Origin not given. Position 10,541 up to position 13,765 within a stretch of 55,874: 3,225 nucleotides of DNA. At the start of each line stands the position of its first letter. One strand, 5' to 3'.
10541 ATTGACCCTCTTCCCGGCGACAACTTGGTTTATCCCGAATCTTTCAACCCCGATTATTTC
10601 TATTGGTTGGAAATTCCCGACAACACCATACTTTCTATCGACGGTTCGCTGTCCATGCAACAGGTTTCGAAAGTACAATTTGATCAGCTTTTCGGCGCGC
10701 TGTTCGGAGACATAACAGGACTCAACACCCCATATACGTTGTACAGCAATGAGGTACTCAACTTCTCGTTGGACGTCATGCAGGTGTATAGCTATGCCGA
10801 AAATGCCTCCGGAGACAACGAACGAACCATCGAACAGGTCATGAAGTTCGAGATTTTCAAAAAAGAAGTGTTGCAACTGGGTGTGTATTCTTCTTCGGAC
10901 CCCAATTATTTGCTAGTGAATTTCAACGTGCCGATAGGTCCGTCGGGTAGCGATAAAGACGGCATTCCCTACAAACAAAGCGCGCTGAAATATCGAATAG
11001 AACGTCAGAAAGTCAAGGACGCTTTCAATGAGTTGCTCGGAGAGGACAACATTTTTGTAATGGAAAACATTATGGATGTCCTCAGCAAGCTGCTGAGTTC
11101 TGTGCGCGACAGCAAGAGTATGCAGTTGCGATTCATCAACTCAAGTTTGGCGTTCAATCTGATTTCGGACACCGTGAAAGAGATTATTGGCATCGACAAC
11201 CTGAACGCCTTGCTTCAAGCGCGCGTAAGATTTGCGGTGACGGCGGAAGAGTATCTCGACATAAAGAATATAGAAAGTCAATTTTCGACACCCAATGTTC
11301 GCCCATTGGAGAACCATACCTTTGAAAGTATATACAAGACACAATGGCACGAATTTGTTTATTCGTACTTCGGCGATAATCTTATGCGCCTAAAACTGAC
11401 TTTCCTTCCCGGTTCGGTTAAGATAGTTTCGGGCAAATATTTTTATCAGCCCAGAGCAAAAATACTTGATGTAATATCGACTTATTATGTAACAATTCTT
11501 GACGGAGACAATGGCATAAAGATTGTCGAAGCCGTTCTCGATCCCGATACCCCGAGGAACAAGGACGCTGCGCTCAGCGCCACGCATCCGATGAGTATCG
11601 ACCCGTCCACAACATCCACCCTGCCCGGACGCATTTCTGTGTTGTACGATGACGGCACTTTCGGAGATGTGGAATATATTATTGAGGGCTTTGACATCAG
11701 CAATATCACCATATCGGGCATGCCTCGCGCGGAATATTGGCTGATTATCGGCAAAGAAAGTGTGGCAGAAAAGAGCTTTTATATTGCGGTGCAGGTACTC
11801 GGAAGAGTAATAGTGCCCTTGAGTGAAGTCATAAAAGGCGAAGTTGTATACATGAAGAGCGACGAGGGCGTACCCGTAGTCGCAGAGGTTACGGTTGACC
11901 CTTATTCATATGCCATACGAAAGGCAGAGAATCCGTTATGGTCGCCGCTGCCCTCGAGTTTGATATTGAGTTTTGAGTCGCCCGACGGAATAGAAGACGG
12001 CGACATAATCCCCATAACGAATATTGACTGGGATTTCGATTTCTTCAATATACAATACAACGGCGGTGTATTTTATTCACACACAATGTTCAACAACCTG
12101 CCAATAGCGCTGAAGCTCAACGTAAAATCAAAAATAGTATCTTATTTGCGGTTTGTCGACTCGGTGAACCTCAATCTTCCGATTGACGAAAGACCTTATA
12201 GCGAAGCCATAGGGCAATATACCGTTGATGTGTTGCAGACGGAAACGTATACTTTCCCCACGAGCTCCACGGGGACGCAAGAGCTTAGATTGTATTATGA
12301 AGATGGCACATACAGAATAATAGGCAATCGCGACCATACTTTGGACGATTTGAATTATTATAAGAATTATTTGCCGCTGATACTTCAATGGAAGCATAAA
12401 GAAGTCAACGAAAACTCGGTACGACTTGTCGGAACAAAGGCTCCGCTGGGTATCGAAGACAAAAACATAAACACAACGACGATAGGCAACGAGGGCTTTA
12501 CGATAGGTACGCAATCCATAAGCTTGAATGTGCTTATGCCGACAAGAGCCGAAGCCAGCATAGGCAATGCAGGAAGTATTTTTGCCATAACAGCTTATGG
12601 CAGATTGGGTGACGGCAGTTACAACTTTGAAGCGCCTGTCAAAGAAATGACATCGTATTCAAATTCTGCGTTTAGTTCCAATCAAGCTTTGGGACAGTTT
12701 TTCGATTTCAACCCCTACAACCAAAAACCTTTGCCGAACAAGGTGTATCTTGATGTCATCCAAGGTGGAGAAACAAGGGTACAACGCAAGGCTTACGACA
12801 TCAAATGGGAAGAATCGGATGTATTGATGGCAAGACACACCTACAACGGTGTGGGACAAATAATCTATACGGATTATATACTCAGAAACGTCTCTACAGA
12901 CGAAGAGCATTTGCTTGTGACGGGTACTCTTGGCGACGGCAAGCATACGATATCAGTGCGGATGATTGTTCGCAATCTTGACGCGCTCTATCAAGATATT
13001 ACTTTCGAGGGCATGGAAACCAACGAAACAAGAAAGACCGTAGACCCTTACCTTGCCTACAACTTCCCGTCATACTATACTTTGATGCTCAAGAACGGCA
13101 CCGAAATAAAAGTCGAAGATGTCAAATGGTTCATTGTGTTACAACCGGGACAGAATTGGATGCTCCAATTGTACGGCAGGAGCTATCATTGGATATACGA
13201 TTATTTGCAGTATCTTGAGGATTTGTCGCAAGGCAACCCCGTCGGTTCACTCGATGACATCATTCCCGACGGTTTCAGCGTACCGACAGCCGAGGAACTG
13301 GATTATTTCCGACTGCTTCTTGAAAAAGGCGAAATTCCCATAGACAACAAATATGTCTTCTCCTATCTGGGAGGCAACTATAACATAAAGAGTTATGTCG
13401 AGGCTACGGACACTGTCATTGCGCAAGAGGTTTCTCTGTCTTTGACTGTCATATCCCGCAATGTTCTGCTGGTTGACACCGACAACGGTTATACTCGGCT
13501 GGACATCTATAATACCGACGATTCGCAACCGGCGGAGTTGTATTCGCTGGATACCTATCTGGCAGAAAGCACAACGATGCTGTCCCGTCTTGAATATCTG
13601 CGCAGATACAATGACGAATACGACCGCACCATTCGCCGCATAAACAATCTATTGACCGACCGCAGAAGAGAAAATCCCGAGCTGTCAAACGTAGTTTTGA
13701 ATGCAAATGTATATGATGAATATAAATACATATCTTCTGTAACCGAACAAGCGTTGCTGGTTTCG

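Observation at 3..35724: Island of three consecutive giant genes plus a cohesin lipoprotein fills ~35 kb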

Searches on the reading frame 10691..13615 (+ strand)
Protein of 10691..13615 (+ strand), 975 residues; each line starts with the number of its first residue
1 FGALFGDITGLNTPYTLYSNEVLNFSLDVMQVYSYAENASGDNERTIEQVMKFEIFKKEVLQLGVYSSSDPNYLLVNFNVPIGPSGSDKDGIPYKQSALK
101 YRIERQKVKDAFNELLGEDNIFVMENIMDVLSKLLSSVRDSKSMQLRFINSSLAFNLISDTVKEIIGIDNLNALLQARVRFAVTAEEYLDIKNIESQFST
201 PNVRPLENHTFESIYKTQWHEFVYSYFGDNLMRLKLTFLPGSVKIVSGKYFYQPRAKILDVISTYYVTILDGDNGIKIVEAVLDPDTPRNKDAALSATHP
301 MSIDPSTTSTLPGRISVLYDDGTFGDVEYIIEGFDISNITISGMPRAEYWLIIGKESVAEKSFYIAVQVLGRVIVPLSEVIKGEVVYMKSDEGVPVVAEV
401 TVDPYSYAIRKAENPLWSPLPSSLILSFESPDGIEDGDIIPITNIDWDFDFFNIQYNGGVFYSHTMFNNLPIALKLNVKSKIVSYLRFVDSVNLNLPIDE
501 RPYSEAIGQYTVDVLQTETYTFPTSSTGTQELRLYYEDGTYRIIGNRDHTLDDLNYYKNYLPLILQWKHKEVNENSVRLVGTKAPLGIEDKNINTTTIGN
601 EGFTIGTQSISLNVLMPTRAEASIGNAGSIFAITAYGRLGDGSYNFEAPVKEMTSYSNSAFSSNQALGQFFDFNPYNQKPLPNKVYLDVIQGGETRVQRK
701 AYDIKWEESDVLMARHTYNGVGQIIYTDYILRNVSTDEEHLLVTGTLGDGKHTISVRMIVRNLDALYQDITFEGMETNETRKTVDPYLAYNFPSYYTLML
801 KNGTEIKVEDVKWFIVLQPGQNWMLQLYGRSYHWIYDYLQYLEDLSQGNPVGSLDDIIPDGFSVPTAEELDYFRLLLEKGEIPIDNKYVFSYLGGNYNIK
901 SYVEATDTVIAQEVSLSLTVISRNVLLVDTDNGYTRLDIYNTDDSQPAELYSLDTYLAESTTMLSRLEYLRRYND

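Call 28: find_related_loci(query=A1, collection=genome_contigs, flank=10000)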
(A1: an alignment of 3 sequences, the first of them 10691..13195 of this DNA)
Query A1 (835 aa) in genome_contigs; peptide patterns used: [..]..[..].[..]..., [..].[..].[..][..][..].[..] (x = any residue, [..] = any of these).
44 stretches matched a pattern; 6 encode a relative of the query (tblastn E <= 1e-3); 4 distinct loci.
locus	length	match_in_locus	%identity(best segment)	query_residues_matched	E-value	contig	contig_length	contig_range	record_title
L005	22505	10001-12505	85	1-835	0e+0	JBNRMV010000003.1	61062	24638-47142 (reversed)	MAG: Christensenellales bacterium isolate UACH.msa k127_248291, whole genome shotgun sequence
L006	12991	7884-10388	66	1-835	0e+0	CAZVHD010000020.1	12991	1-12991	MAG TPA_asm: uncultured Christensenella sp. isolate SRP252850_co1_273 genome assembly, contig: NODE_9089_length_12991_co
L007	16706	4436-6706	27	1-819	3e-64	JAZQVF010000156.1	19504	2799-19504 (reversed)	MAG: Candidatus Stercoripulliclostridium sp. isolate T1900045171_TC20190165.MAGScoT_cleanbin_000006 SGB_5191_k141_229394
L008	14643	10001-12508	64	1-835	0e+0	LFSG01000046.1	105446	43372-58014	MAG: Clostridiales bacterium DTU072 scaffold1770, whole genome shotgun sequence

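Call 33: search_protein_families(library=pfam, proteins=[L007:225-2534:+, L007:2582-13987:+, L007:14449-15636:+, L007:15688-16680:+], max_evalue=0.01)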
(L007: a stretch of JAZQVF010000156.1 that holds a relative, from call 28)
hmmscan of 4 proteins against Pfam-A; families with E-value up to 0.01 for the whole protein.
L007:225-2534:+ (770 aa): 0 families

L007:2582-13987:+ (3802 aa): 1 family
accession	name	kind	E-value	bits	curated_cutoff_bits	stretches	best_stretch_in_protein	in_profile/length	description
PF13229.12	Beta_helix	-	3e-08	33.9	25.9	1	3659-3794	30-157/158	Right handed beta helix region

L007:14449-15636:+ (396 aa): 1 family
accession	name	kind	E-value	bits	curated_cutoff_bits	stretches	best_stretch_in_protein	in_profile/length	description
PF01594.21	AI-2E_transport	-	3.4e-46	158.4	34.3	1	61-385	4-324/327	AI-2E family transporter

L007:15688-16680:+ (331 aa): 0 families

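Call 39: search_protein_representatives(alignment_id=A1)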
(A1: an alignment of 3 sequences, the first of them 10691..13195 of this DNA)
Query: 3 sequences, 835 profile positions. Proteins with E-value up to 0.001 (for the whole library): 94; up to 1e-10: 92; up to 1e-30: 81. The best 94 are listed.
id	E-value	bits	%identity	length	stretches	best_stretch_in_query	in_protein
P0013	0.0e+00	1113.2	-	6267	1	1-835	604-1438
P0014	0.0e+00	1112.1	-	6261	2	1-835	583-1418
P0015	9.0e-277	937.1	-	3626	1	1-824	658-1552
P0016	1.1e-225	768.1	-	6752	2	1-430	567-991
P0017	3.7e-208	710.1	-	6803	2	439-834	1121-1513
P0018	7.9e-128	444.4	-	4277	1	1-814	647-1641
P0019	1.0e-110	387.8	-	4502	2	1-629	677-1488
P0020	4.8e-88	312.8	-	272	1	110-316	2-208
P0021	1.5e-86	307.9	-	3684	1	1-817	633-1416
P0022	4.3e-84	299.7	-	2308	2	1-814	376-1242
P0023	3.5e-83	296.7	-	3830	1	1-801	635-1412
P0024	2.8e-81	290.4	-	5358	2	2-824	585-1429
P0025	3.2e-80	286.9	-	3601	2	1-712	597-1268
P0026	1.6e-79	284.6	-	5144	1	1-823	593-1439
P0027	3.2e-79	283.6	-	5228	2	1-822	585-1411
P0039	1.5e-65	238.4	-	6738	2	1-796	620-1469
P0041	9.1e-65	235.8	-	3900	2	98-775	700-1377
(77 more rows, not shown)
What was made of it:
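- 10691..13195 (+): Block shared by p1 and p2 (p2 aa 586-1420, matching p1 aa 1-900). It was used as the family profile. The profile finds 94 proteins in 1.84 billion (call 39).
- The profile search finds 94 proteins, nearly all 2.8-6.8 kaa, with the shared block always at about residue 580-1450 (call 39).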

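Call 42: find_encoding_contigs(protein=P0013, flank=10000, max_places=4)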
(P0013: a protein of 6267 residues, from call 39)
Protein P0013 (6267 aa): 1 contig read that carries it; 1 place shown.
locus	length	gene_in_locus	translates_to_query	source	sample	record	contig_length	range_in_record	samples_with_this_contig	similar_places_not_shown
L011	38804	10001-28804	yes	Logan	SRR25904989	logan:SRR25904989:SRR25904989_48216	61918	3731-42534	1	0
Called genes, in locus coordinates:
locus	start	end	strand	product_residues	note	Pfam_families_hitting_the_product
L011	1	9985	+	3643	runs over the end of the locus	-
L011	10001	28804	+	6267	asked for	-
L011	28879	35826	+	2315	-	PF25390:WD40_RLD, PF02368:Big_2 (weak), PF25390:WD40_RLD, PF13540:RCC1_2 (weak), PF02368:Big_2, PF07523:Big_3 (weak), PF00404:Dockerin_1 (weak)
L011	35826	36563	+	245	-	PF00963:Cohesin (weak)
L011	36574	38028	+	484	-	PF02838:Glyco_hydro_20b, PF00728:Glyco_hydro_20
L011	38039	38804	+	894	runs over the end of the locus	PF00690:Cation_ATPase_N, PF00122:E1-E2_ATPase, PF00702:Hydrolase, PF13246:Cation_ATPase, PF00689:Cation_ATPase_C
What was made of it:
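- GH20 and the Ca-ATPase downstream are conserved in the same way in L011, so the adjacency looks like plain synteny (call 42).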

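Call 43: find_encoding_contigs(protein=P0014, flank=10000, max_places=4)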
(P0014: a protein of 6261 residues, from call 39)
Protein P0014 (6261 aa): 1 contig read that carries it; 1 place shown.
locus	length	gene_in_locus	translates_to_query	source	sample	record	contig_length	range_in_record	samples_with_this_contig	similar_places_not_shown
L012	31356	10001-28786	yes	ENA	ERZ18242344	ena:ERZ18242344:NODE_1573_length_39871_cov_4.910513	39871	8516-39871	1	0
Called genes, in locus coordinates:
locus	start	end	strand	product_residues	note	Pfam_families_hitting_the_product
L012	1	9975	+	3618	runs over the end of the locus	-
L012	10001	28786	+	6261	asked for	-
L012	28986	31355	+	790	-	?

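Call 44: find_encoding_contigs(protein=P0015, flank=10000, max_places=4)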
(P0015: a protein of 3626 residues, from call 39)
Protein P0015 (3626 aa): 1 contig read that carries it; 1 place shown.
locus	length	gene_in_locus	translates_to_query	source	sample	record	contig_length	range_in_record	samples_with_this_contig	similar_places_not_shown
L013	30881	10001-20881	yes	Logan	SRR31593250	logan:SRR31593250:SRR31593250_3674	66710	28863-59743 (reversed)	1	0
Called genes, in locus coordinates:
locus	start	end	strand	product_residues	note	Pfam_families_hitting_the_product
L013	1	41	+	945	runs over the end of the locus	-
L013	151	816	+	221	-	-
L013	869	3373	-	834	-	PF13298:LigD_N, PF01068:DNA_ligase_A_M, PF04679:DNA_ligase_A_C, PF21686:LigD_Prim-Pol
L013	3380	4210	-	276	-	PF02735:Ku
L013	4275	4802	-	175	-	PF18955:DUF5698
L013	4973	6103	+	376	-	PF04055:Radical_SAM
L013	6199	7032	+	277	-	PF01171:ATP_bind_3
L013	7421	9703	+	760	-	-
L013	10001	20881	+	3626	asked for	-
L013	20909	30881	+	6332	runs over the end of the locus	-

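Call 51: search_protein_families(library=pfam, alignment_id=A3, max_evalue=0.01)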
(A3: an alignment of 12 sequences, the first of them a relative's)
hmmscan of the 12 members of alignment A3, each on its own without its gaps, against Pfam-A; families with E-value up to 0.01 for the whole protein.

A. member 1, P0023 (3830 aa): 0 families

B. families by the number of members that match (of 12 scanned): 5 families
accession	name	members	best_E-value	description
PF07532.17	Big_4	5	3.5e-08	Bacterial Ig-like domain (group 4)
PF13229.12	Beta_helix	1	2.9e-07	Right handed beta helix region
PF18676.6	MBG_2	1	1.5e-06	MBG domain (YGX type)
PF18887.5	MBG_3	1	9.5e-06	MBG domain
PF10387.14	DUF2442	1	0.0026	Protein of unknown function (DUF2442)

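Call 67: search_protein_families(library=pfam, proteins=[L013:7421-9700:+], max_evalue=0.1)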
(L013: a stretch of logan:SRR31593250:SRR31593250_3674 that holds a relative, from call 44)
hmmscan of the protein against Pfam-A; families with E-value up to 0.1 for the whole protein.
L013:7421-9700:+ (760 aa): 0 families

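Call 86: predict_structure(alignment_id=A7)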
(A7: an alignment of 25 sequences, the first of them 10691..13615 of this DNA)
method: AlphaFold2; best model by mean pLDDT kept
length: 975 residues; sequences in the alignment: 25
mean_pLDDT: 79.5   pTM: 0.46
mean pLDDT of the five models: 79.5, 77.7, 77.0, 74.7, 72.5
residues with pLDDT >= 90: 204; 70-90: 579; 50-70: 160; < 50: 32
segments of 3 or more residues with pLDDT < 50: 43-45, 549-557, 710-720, 971-975
pLDDT, mean of each block of 10 residues (from residue 1): 79 77 77 59 55 82 83 84 71 77 86 79 69 67 59 73 70 74 55 70 89 91 86 86 88 88 91 90 87 89 80 90 91 85 87 91 91 84 87 90 89 87 85 65 88 91 86 92 89 55 78 90 86 90 74 50 90 88 78 83 79 89 83 82 78 90 87 80 89 80 81 41 72 80 89 90 85 85 79 88 84 81 63 76 84 77 80 80 77 82 79 87 70 63 60 63 59 41
secondary structure, 60 per line:
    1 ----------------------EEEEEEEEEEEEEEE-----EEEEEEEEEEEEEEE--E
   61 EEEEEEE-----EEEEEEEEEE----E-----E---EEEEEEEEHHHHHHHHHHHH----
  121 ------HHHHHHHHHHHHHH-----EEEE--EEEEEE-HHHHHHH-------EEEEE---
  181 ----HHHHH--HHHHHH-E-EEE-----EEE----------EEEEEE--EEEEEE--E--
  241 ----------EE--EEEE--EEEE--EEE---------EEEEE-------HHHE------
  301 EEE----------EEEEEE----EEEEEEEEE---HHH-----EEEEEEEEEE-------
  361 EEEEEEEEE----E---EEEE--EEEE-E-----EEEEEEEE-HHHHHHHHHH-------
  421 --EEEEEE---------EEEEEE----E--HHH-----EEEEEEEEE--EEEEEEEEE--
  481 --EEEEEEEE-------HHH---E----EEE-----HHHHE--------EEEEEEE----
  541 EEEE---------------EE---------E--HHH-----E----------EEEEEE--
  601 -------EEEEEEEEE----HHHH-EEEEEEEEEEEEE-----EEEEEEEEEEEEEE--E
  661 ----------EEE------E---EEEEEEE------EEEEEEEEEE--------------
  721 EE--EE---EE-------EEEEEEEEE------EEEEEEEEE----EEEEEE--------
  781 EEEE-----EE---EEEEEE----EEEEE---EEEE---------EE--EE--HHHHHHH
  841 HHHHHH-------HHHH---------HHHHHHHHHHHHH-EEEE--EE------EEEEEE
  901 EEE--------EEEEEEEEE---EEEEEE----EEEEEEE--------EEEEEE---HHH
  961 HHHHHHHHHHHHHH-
elements in order (helices of 4 or more, strands of 3 or more residues): E23-37 E43-57 E60-67 E73-82 E97-104 H105-116 H127-140 E146-149 E152-157 H159-165 E173-177 H185-189 H192-197 E201-203 E209-211 E222-227 E230-235 E255-258 E261-264 E267-269 E279-283 E301-303 E314-319 E324-332 E344-353 E361-369 E378-381 E384-387 E395-402 H404-413 E423-428 E438-443 E459-467 E470-478 E483-490 E509-511 H517-520 E530-536 E541-544 E593-598 E608-616 H621-624 E626-638 E644-657 E671-673 E684-690 E697-706 E739-747 E754-762 E767-772 E781-784 E795-800 E805-809 E813-816 H834-846 H854-857 H867-879 E881-884 E895-903 E912-920 E924-929 E934-940 E949-954 H958-974

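Call 88: fold_search(model_id=the predicted structure, library=pdb)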
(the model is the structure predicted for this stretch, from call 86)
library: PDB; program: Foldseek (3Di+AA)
matches with E <= 10: 636; with E <= 0.001: 49
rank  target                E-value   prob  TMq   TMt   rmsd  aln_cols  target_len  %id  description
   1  6vg4_A                1.3e-07  0.85  0.08  0.10  36.5       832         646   10  Human protocadherin 10 ectodomain (released 2020-03-11)
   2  5t9t_A                5.3e-07  0.91  0.08  0.12  33.2       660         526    9  Protocadherin Gamma B2 extracellular cadherin domains 1-5 (released 2016-10-19)
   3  6ffy_A                7.3e-07  0.54  0.08  0.08  52.9      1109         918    9  Structure of the mouse SorCS2-NGF complex (released 2018-08-01)
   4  6vg1_B                1.4e-06  0.72  0.07  0.10  43.2       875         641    9  xenopus protocadherin 8.1 EC1-6 (released 2020-03-11)
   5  9ijj_4G               1.5e-06  0.44  0.08  0.03  55.2      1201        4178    8  In situ structure of the central apparatus in mouse sperm axoneme. (released 2025-06-04)
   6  9ijj_h                1.9e-06  0.47  0.08  0.06  47.9      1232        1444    7  In situ structure of the central apparatus in mouse sperm axoneme. (released 2025-06-04)
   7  8d40_B                3.0e-06  0.92  0.08  0.15  30.0       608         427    9  Crystal structure of human CELSR1 EC1-4 (released 2023-08-30)
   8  6fg9_B                3.7e-06  0.44  0.08  0.09  58.7      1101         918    8  Mouse SORCS2 ectodomain (sortilin related VPS10 domain containing receptor 2) (released 2018-08-01)
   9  6fg9_A                5.3e-06  0.44  0.09  0.09  49.3      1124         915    8  Mouse SORCS2 ectodomain (sortilin related VPS10 domain containing receptor 2) (released 2018-08-01)
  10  8q2h                  5.9e-06  0.94  0.11  0.09  43.7       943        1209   10  beta-galactosidase from Bacillus circulans (released 2024-10-16)
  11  4ak1                  9.4e-06  0.63  0.09  0.11  27.4       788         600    9  Structure of BT4661, a SusE-like surface located polysaccharide binding protein from the Bacteroides thetaiotaomicron he (released 2013-03-06)
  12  9g93_A                1.0e-05  0.92  0.12  0.17  24.3       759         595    8  CryoET structure of the in vitro grown Bacillus anthracis Sap S-layer (released 2024-12-18)
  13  5szl_C                1.0e-05  0.87  0.08  0.15  29.5       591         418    9  Protocadherin gamma A1 extracellular cadherin domains 1-4 (released 2016-10-19)
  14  4aq1_C                1.7e-05  0.72  0.10  0.13  41.2       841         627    9  Structure of the SbsB S-layer protein of Geobacillus stearothermophilus PV72p2 in complex with nanobody KB6 (released 2012-06-13)
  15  6vfw_B                2.4e-05  0.66  0.08  0.14  30.8       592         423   10  Crystal structure of human delta protocadherin 10 EC1-EC4 (released 2020-03-11)
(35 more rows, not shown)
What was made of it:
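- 10691..13195 (+): The AlphaFold2 model of aa 586-1560 is mostly beta-sandwich domains (calls 86, 88).
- On Fibrillar adhesin (Monzon and Bateman definition): AlphaFold2 shows consecutive beta-sandwich domains (calls 86, 88).
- Closest known: Firmicute S-layer proteins Sap. Same: They are structural matches to the modelled p2 segment, as chains of Ig-like domains (call 88, E about 1e-5).
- Residues 586-1560: pLDDT 79.5, matching protocadherin ectodomains, S-layer Sap and SbsB, SusE-like proteins and BbgIII Ig arrays at E 1e-7 to 1e-4 (calls 86, 88). Foldseek hits include the Bacillus anthracis Sap and Geobacillus SbsB S-layer proteins (call 88).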

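Call 91: find_encoding_contigs(protein=P0039, flank=10000, max_places=2)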
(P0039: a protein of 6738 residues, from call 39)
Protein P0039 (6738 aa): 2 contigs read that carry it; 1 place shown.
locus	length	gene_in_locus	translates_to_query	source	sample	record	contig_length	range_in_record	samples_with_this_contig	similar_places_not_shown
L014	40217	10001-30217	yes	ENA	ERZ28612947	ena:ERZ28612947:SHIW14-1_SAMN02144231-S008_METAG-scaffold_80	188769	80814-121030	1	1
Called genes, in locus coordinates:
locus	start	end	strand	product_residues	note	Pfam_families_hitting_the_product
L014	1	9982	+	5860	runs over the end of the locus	-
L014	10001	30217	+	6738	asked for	-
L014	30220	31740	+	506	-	-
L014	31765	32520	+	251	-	PF14268:YoaP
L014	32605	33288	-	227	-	PF00687:Ribosomal_L1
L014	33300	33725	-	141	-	PF03946:Ribosomal_L11_N, PF00298:Ribosomal_L11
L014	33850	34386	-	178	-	PF02357:NusG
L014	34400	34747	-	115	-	PF00584:SecE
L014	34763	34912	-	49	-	PF00471:Ribosomal_L33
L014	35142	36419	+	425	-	PF00675:Peptidase_M16, PF05193:Peptidase_M16_C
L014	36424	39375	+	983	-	-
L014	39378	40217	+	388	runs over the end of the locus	PF01580:FtsK_SpoIIIE, PF09397:FtsK_gamma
